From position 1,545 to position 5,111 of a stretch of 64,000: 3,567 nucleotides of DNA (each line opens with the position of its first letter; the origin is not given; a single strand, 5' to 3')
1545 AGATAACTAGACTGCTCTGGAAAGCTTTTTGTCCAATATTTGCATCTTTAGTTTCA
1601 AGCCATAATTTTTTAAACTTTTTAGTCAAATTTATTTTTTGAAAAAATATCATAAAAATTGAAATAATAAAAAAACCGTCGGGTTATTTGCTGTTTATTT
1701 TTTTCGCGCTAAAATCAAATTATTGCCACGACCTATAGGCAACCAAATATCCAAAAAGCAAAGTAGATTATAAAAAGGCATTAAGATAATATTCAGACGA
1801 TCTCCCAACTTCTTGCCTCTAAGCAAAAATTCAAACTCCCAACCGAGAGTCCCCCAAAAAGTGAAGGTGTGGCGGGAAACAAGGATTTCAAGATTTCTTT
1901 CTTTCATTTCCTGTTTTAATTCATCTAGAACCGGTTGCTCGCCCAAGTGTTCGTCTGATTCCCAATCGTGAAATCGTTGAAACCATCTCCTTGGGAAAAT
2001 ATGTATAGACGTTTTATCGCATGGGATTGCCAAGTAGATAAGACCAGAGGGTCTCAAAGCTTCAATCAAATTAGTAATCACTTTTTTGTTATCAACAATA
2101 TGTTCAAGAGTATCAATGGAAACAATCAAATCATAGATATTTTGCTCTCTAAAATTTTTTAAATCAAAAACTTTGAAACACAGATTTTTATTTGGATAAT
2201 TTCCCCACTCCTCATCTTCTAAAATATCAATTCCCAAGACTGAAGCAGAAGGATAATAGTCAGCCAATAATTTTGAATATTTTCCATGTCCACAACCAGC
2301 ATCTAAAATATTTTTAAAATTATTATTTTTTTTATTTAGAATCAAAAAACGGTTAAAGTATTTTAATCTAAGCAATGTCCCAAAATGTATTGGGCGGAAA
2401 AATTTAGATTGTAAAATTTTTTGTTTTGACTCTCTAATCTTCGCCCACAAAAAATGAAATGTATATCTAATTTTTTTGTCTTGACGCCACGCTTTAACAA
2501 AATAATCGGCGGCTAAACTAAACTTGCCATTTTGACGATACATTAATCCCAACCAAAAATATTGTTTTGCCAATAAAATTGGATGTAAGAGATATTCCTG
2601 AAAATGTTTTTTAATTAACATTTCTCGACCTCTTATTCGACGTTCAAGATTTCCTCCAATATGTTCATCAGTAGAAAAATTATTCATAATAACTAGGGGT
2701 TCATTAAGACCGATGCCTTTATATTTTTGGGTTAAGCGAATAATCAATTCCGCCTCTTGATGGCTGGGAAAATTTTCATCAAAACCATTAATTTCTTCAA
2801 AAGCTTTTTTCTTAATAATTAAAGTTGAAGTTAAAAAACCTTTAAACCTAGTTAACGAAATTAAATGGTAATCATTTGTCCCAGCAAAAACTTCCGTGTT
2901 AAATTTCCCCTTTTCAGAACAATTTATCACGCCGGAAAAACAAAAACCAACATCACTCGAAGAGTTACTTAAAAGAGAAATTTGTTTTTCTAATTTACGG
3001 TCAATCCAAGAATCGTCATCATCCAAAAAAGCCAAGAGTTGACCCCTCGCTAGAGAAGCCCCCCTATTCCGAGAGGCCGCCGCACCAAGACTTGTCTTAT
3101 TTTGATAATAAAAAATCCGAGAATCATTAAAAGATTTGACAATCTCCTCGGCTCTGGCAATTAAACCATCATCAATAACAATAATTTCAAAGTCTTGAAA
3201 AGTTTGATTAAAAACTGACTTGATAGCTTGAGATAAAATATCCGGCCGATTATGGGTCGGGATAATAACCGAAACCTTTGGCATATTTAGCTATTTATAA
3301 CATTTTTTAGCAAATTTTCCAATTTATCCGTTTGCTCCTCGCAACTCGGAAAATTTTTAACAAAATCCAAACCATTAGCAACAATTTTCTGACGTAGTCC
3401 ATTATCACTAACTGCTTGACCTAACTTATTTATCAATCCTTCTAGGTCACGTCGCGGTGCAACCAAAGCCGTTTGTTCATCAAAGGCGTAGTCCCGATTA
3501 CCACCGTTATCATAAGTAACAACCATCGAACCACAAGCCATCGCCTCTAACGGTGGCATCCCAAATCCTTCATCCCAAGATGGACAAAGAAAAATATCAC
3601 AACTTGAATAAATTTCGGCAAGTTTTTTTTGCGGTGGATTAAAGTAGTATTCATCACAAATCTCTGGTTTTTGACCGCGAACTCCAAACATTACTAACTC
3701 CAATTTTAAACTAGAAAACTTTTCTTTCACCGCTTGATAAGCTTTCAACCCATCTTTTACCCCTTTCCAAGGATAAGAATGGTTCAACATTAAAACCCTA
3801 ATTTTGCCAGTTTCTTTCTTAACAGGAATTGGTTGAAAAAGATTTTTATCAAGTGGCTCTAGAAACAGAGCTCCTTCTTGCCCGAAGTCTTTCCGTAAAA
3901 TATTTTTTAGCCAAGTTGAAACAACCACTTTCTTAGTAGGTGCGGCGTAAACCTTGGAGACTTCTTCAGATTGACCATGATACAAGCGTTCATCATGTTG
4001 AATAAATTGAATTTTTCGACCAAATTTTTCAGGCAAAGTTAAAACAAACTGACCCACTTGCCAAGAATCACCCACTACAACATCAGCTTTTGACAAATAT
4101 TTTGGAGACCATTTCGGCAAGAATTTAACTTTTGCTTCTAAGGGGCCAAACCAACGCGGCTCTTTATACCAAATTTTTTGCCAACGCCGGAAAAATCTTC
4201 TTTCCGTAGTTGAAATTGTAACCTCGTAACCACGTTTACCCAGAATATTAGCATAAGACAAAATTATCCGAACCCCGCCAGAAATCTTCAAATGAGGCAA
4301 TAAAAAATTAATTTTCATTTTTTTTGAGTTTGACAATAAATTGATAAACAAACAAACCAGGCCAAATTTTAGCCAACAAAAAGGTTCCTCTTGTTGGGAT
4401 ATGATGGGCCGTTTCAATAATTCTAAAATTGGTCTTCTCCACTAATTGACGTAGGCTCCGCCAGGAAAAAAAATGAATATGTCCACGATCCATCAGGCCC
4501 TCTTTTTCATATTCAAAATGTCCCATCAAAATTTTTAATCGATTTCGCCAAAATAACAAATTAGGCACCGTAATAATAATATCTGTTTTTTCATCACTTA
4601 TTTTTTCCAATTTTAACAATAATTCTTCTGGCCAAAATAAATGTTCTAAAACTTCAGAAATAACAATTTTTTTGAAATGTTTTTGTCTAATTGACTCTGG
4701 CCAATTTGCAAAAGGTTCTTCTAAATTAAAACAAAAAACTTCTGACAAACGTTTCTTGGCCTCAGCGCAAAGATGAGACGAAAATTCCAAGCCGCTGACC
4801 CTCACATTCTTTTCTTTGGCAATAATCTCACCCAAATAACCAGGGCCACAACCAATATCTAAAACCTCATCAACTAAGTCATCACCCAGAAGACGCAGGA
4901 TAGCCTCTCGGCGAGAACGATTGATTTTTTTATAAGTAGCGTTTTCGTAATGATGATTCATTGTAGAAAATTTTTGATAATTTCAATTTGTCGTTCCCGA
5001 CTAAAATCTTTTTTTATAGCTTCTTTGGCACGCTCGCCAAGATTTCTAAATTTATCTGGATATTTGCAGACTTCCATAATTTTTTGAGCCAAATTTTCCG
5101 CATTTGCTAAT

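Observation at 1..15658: A ~15.6 kb single-strand glycan operon with seven GT4 and one GT2 glycosyltransferases, four SAM methyltransferase domains (two fused to GTs), a P-loop kinase-like gene and a Wzx flippase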

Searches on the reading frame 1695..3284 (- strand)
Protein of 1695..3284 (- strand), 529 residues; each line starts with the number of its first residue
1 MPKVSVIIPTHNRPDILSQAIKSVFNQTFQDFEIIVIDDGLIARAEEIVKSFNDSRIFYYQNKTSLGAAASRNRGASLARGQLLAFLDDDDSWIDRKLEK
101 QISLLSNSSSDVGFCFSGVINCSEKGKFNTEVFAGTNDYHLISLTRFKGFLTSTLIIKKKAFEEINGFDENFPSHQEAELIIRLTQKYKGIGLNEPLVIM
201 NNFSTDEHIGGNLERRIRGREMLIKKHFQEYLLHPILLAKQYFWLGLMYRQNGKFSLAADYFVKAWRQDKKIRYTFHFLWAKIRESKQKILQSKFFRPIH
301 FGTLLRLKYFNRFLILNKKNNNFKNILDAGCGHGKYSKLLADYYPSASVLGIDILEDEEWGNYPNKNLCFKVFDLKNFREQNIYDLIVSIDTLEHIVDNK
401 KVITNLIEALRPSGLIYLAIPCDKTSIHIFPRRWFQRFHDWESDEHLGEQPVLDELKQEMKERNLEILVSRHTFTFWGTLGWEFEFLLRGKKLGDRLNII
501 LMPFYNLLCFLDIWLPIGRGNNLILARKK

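Call 5: search_protein_families(library=pfam, proteins=[window:1695-3284:-], max_evalue=0.01)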
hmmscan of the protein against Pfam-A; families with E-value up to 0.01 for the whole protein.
window:1695-3284:- (529 aa): 12 families
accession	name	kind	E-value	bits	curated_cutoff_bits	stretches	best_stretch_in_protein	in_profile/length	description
PF00535.33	Glycos_transf_2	-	1.7e-29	103.4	23.3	1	5-129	1-127/168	Glycosyl transferase family 2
PF10111.15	Glyco_tranf_2_2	-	5.3e-19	69.2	27.3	1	5-191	1-206/276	Glycosyltransferase like family 2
PF13489.12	Methyltransf_23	-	1.8e-18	67.3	27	1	317-468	17-162/164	Methyltransferase domain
PF13847.12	Methyltransf_31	-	7.6e-12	45.6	27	1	324-446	5-114/145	Methyltransferase domain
PF08241.18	Methyltransf_11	-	1.3e-10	42.2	21.2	1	327-417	1-94/95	Methyltransferase domain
PF13649.12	Methyltransf_25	-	1.7e-09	38.7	27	1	326-414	1-97/97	Methyltransferase domain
PF08242.18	Methyltransf_12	-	4.3e-09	37.4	30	1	327-416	1-98/98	Methyltransferase domain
PF13641.12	Glyco_tranf_2_3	-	7.5e-09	36.4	27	1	2-114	1-118/230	Glycosyltransferase like family 2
PF01728.25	FtsJ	-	0.00023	21.6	24.1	1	315-388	18-85/181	FtsJ-like methyltransferase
PF05219.18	DREV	-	0.0012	18.4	26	1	308-419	76-187/265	DREV methyltransferase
PF05401.17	NodS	-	0.0023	18.3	24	1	310-418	31-144/201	Nodulation protein S (NodS)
PF00515.34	TPR_1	-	0.0027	17.9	27.8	1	239-265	1-27/34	Tetratricopeptide repeat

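Call 14: search_protein_families(library=ncbifam, proteins=[window:1695-3284:-], max_evalue=0.001)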
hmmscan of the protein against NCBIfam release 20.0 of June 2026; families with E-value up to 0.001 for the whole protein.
window:1695-3284:- (529 aa): 28 families (the best 25 are shown)
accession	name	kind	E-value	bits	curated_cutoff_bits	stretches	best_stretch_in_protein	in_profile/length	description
NF047683.1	TeichurnBiosyTuaG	equivalog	1.3e-25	90.5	400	1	2-166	6-170/252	teichuronic acid biosynthesis protein TuaG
NF053739.1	GlytfEpsEBac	equivalog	5.1e-23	81.4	450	1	2-199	1-201/265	glycosyltransferase EpsE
NF050050.1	ProtGlycPglI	equivalog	2.4e-22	79.7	500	1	1-187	1-188/306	GalNAc(5)-diNAcBac-PP-undecaprenol beta-1,3-glucosyltransferase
TIGR03965.1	mycofact_glyco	equivalog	2.3e-20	72.9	280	1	2-187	74-266/467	mycofactocin biosynthesis glycosyltransferase MftF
NF041875.1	EPS_EpsD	equivalog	5.8e-20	71.9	370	1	4-105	1-104/325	exopolysaccharide biosynthesis glycosyltransferase EpsD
NF007453.0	PRK10018.1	equivalog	1.3e-17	64.4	382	1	2-99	6-105/280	colanic acid biosynthesis glycosyltransferase WcaA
NF007482.0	PRK10073.1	equivalog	1.5e-17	63.6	423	1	2-118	6-123/334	glycosyltransferase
TIGR04017.1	WcaA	equivalog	4e-17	62.7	495.75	1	2-99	5-104/279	colanic acid biosynthesis glycosyltransferase WcaA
NF041394.1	GtaseAglG_Halo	equivalog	1.9e-16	60.2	440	1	3-181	2-194/304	glucosyl-dolichyl phosphate glucuronosyltransferase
TIGR04283.1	glyco_like_mftF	equivalog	4.4e-14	52.6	182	1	4-195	1-180/221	TIGR04283 family arsenosugar biosynthesis glycosyltransferase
TIGR02072.1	BioC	equivalog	1.4e-12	47.9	184.95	1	316-428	27-142/244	malonyl-ACP O-methyltransferase BioC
NF038299.1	EPS_HpsN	equivalog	2.1e-11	43.4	425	1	2-104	1-105/317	hormogonium polysaccharide biosynthesis glycosyltransferase HpsN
TIGR01983.1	UbiG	equivalog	5.5e-11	42.2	102.95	1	296-419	19-152/228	bifunctional 2-polyprenyl-6-hydroxyphenol methylase/3-demethylubiquinol 3-O-methyltransferase UbiG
TIGR03937.1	PgaC_IcaA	equivalog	3.4e-10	39.4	422.3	1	2-97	45-141/407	poly-beta-1,6-N-acetyl-D-glucosamine synthase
NF002463.0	PRK01683.1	equivalog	3.5e-09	36.6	297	1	320-422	29-132/258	trans-aconitate 2-methyltransferase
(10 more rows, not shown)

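Call 68: find_homologous_proteins(query=window:1695-3284:-, max_evalue=1e-10)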
Query window:1695-3284:- (529 aa): 1718 proteins with E <= 1e-10 among 8000 candidates; the best 120 are listed.
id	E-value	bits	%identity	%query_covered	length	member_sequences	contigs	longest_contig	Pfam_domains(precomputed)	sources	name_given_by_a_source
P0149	3.2e-226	770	100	63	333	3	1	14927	PF13847.13,PF13489.13,PF13649.13,PF08241.19,PF08242.19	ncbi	ncbi:MAG: class I SAM-dependent methyltransferase, partial [Candidatus Paceibacterota bacterium]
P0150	3.5e-180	618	51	100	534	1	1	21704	PF13847.13,PF13489.13,PF10111.15,PF13641.13,PF13649.13,PF00535.33,PF08241.19,PF08242.19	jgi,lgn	-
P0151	3.9e-168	579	50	100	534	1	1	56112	PF13847.13,PF13489.13,PF10111.15,PF13641.13,PF13649.13,PF00535.33,PF08241.19,PF08242.19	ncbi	-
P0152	7.8e-168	578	50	100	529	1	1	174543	PF13847.13,PF13489.13,PF02353.27,PF10111.15,PF13641.13,PF13649.13,PF01728.26,PF05219.18,PF00535.33,PF08241.19,PF08242.19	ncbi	-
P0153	1.7e-164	567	49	100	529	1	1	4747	PF13847.13,PF13489.13,PF03071.22,PF10111.15,PF13641.13,PF13649.13,PF00535.33,PF08241.19,PF08242.19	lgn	-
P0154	8.6e-161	554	48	100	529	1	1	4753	PF13847.13,PF13489.13,PF10111.15,PF13641.13,PF13649.13,PF00535.33,PF08241.19,PF08242.19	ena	-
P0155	2.6e-155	536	47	100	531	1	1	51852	PF13847.13,PF13489.13,PF10111.15,PF13641.13,PF13649.13,PF00535.33,PF08241.19,PF08242.19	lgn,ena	-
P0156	2.0e-153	530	46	100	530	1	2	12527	PF13847.13,PF13489.13,PF10111.15,PF13641.13,PF13649.13,PF00535.33,PF08241.19,PF08242.19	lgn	-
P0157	1.4e-149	517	46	100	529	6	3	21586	PF13847.13,PF13489.13,PF10111.15,PF13641.13,PF13649.13,PF00535.33,PF08241.19,PF08242.19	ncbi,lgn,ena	-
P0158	1.3e-144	501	45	95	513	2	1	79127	PF13847.13,PF13489.13,PF10111.15,PF13641.13,PF13649.13,PF00535.33,PF08241.19,PF08242.19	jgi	-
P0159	1.4e-143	497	45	100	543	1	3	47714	PF13847.13,PF13489.13,PF10111.15,PF13641.13,PF13649.13,PF01728.26,PF00535.33,PF08241.19,PF08242.19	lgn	-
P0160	2.2e-143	497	45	100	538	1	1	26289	PF13847.13,PF13489.13,PF10111.15,PF13641.13,PF13649.13,PF00535.33,PF08241.19,PF08242.19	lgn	-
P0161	3.2e-138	480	43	100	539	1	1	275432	PF13847.13,PF13489.13,PF10111.15,PF13641.13,PF13649.13,PF00535.33,PF08241.19,PF08242.19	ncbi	-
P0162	2.3e-137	477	45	99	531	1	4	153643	PF13847.13,PF13489.13,PF10111.15,PF13641.13,PF13649.13,PF00535.33,PF08241.19,PF08242.19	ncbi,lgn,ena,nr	ncbi:glycosyltransferase [Candidatus Parcubacteria bacterium]|nr:glycosyltransferase [Candidatus Par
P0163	3.6e-94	334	56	50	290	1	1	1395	PF10111.15,PF13641.13,PF00535.33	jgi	jgi:glycosyltransferase involved in cell wall biosynthesis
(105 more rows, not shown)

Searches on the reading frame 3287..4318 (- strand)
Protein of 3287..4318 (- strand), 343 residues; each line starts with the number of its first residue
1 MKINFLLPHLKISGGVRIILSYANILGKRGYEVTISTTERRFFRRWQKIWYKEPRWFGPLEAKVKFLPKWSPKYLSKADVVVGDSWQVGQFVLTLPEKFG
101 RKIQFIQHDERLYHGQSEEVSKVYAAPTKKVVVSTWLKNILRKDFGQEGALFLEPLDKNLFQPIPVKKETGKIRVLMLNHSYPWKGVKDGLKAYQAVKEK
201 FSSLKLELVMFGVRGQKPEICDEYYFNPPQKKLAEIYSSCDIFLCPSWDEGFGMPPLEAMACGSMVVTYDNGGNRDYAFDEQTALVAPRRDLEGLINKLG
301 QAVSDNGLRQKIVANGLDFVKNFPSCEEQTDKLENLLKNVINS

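Call 5: search_protein_families(library=pfam, proteins=[window:3287-4318:-], max_evalue=0.01)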
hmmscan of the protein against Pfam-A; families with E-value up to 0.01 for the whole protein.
window:3287-4318:- (343 aa): 4 families
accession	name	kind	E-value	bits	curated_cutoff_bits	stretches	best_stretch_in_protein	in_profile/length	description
PF00534.26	Glycos_transf_1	-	7.6e-25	87.8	26.4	1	167-316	10-169/172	Glycosyl transferases group 1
PF13692.12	Glyco_trans_1_4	-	8.9e-20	71.8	27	1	180-305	9-142/142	Glycosyl transferases group 1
PF13524.12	Glyco_trans_1_2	-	9.2e-08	32.6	25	1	229-333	36-142/144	Glycosyl transferase-like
PF20706.3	GT4-conflict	-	1.1e-07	31.6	26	1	136-273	160-315/385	Family 4 Glycosyltransferase in conflict systems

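Call 14: search_protein_families(library=ncbifam, proteins=[window:3287-4318:-], max_evalue=0.001)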
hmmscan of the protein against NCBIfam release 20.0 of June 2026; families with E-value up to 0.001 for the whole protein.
window:3287-4318:- (343 aa): 19 families
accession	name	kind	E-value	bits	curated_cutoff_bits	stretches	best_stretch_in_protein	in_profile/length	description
TIGR03999.1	thiol_BshA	equivalog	1.5e-12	47.2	273.7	1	217-341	250-374/375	N-acetyl-alpha-D-glucosaminyl L-malate synthase BshA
TIGR02149.1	glgA_Coryne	subfamily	2.8e-11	43.2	302.4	1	230-338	274-388/391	glycogen synthase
TIGR03088.1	stp2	hypoth_equivalog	9.1e-11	41.4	409.05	1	230-338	263-371/374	TIGR03088 family PEP-CTERM/XrtA system glycosyltransferase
TIGR03449.1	mycothiol_MshA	equivalog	1.4e-10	40.6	462.5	1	227-340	289-403/406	D-inositol-3-phosphate glycosyltransferase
NF041876.1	EPS_EpsE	equivalog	1.2e-09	38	400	1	232-320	288-376/389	exopolysaccharide biosynthesis GT4 family glycosyltransferase EpsE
NF038229.1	Glyco4_Geo_Pelo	equivalog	1.2e-09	37.7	400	1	229-341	227-337/338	GPMC system family 4 glycosyltransferase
TIGR04047.1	MSMEG_0565_glyc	hypoth_equivalog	4.8e-08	32.5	259.85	1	230-323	267-358/373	MSMEG_0565 family glycosyltransferase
TIGR04063.1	stp3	hypoth_equivalog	1.6e-07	30.6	442.05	1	254-329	309-384/397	TIGR04063 family PEP-CTERM/XrtA system glycosyltransferase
TIGR02472.1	sucr_P_syn_N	equivalog_domain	1.2e-06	27.7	576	1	240-327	341-428/439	sucrose-phosphate synthase, putative, glycosyltransferase domain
NF012028.0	PRK15484.1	subfamily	2.3e-06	27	618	1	230-340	267-378/380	lipopolysaccharide N-acetylglucosaminyltransferase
NF038295.1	EPS_HpsP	equivalog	1.8e-05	23.9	550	1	235-322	283-369/388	hormogonium polysaccharide biosynthesis glycosyltransferase HpsP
NF047684.1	TeichurnBiosyTuaC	equivalog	2.8e-05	23.2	550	1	231-341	281-390/391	teichuronic acid biosynthesis protein TuaC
NF053787.1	GlcN_PG_synth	equivalog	2.9e-05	23.1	480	1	229-289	251-311/361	N-acetylglucosaminyl phosphatidylglycerol synthase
TIGR02095.1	glgA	subfamily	4.1e-05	22.4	328.45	1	235-283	364-412/477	glycogen/starch synthase, ADP-glucose type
NF050063.1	ProtGlycPglJ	equivalog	8.2e-05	22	500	1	238-326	264-353/363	N-acetylgalactosamine-N,N'-diacetylbacillosaminyl-diphospho-undecaprenol 4-alpha-N-acetylgalactosaminyltransferase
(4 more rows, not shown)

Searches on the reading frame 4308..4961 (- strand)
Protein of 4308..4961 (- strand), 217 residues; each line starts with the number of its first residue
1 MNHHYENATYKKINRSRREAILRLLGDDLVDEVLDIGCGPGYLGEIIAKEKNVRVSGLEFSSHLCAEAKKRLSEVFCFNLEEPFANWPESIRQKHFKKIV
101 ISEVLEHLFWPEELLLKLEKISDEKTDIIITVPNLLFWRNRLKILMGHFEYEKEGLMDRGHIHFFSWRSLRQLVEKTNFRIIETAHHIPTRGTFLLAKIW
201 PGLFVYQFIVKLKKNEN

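Call 5: search_protein_families(library=pfam, proteins=[window:4308-4961:-], max_evalue=0.01)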
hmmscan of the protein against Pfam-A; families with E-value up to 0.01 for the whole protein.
window:4308-4961:- (217 aa): 11 families
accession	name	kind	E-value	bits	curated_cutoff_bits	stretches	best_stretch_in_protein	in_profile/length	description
PF13489.12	Methyltransf_23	-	1.3e-17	64.5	27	1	18-183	10-163/164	Methyltransferase domain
PF07021.18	MetW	-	2.8e-15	56.9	21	1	31-204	15-185/193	Methionine biosynthesis protein MetW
PF13847.12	Methyltransf_31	-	8.6e-09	35.7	27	1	32-134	6-113/145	Methyltransferase domain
PF13649.12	Methyltransf_25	-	9.5e-09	36.3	27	1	33-114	1-82/97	Methyltransferase domain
PF08242.18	Methyltransf_12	-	7.1e-08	33.5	30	1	34-119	1-89/98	Methyltransferase domain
PF13679.12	Methyltransf_32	-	1.9e-06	28.4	27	1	31-84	27-84/143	Methyltransferase domain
PF02353.26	CMAS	-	4.4e-06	26.6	27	1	9-108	42-140/273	Mycolic acid cyclopropane synthetase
PF08241.18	Methyltransf_11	-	2.8e-05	25.1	21.2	1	34-119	1-84/95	Methyltransferase domain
PF01135.25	PCMT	-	0.00015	22.1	20.3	1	23-74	67-120/210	Protein-L-isoaspartate(D-aspartate) O-methyltransferase (PCMT)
PF05175.20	MTS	-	0.00071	19.7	23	1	21-70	23-73/170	Methyltransferase small domain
PF00398.26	RrnaAD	-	0.005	16.4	24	1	31-73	32-73/263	Ribosomal RNA adenine dimethylase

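Call 14: search_protein_families(library=ncbifam, proteins=[window:4308-4961:-], max_evalue=0.001)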
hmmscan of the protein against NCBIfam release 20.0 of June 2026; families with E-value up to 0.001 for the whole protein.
window:4308-4961:- (217 aa): 18 families
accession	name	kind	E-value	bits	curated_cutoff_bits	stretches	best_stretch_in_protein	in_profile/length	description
TIGR02081.1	metW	equivalog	4.4e-17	62.3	189.5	1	31-188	15-169/194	methionine biosynthesis protein MetW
TIGR01983.1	UbiG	equivalog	7.4e-10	38.5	102.95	1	31-144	51-165/228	bifunctional 2-polyprenyl-6-hydroxyphenol methylase/3-demethylubiquinol 3-O-methyltransferase UbiG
TIGR04074.1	bacter_Hen1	equivalog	1e-07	30.8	340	1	8-134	261-395/462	3' terminal RNA ribose 2'-O-methyltransferase Hen1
NF043040.1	corrin_prot_MT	hypoth_equivalog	5e-07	29.4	180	1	30-105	42-120/216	corrinoid protein-associated methyltransferase CpaM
NF045667.1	MTase_DVU1556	equivalog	1.3e-06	28.1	155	1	24-74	17-67/213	DVU_1556 family methyltransferase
NF001453.0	PRK00312.1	equivalog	7.1e-06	25.7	188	1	22-118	73-167/217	protein-L-isoaspartate(D-aspartate) O-methyltransferase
NF007610.0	PRK10258.1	equivalog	7.7e-06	25.4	342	1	4-71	19-83/251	malonyl-ACP O-methyltransferase BioC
NF011527.0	PRK14968.1-1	equivalog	1.3e-05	25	242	1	30-86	35-91/192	putative methyltransferase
TIGR02021.1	BchM-ChlM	equivalog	1.5e-05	24.5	158.9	1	17-144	40-167/218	magnesium protoporphyrin IX methyltransferase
NF002463.0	PRK01683.1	equivalog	7.2e-05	22.5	297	1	21-107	23-109/258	trans-aconitate 2-methyltransferase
NF040703.1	cyclopro_CfaB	exception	8.8e-05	21.4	650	1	19-108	149-239/393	C17 cyclopropane fatty acid synthase CfaB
NF050150.1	RiPP_MTase_ApyS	equivalog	0.00011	21.5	400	1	10-74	122-187/323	RiPP biosynthesis methyltransferase ApyS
NF008686.0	PRK11705.1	equivalog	0.00012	21.3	400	1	18-75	156-213/383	cyclopropane fatty acyl phospholipid synthase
TIGR00755.1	ksgA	equivalog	0.00024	20.5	171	1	15-77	15-76/256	16S rRNA (adenine(1518)-N(6)/adenine(1519)-N(6))-dimethyltransferase RsmA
NF008300.0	PRK11088.1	equivalog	0.0003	20.4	303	1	9-77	66-138/272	23S rRNA (guanine(745)-N(1))-methyltransferase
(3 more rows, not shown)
